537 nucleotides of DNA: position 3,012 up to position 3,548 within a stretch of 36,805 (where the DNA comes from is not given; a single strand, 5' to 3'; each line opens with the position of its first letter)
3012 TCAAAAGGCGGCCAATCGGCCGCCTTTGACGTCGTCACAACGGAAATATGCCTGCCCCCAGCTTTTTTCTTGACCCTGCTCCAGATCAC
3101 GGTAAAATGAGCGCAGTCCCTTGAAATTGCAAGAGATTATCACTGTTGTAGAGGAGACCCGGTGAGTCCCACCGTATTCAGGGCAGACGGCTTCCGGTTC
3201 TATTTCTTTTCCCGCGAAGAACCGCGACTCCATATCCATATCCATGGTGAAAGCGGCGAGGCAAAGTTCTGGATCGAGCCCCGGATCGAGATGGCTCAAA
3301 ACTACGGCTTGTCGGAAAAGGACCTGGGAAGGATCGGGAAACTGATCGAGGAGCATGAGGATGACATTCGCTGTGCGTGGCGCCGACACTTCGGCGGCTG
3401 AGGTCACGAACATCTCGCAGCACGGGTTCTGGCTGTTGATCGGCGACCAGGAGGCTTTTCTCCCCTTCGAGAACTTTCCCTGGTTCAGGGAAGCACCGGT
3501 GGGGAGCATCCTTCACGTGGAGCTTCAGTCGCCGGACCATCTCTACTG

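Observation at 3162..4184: DUF4160 / DUF2442-DUF6429 fusion pair followed by an orphan BrnA-like antitoxin: a compact TA-like cluster with an unusual fusion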

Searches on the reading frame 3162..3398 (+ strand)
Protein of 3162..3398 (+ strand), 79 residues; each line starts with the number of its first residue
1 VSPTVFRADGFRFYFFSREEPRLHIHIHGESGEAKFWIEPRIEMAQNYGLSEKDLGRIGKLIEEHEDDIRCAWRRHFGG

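Call 3: search_protein_families(library=pfam, proteins=[window:3162-3398:+], max_evalue=1)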
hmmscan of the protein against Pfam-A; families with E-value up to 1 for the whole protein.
window:3162-3398:+ (79 aa): 1 family
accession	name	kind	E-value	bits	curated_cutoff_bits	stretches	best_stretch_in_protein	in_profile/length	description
PF13711.11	DUF4160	-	1.5e-16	60.8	23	1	10-73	1-64/65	Domain of unknown function (DUF4160)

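Call 4: search_protein_families(library=ncbifam, proteins=[window:3162-3398:+], max_evalue=1)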
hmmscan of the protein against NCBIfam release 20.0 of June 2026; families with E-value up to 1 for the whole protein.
window:3162-3398:+ (79 aa): 1 family
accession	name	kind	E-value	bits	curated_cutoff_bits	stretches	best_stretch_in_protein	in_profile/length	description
NF048015.1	toxin_DhiT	equivalog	0.045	14.3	100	1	11-76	12-76/84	type II toxin-antitoxin system toxin DhiT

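Call 71: search_protein_families(library=padloc, proteins=[window:3162-3398:+], max_evalue=0.01)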
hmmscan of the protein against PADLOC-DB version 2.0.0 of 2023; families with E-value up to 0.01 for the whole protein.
window:3162-3398:+ (79 aa): 0 families

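Call 72: search_protein_families(library=phrogs, proteins=[window:3162-3398:+], max_evalue=0.001)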
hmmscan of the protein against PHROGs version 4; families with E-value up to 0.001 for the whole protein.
window:3162-3398:+ (79 aa): 0 families
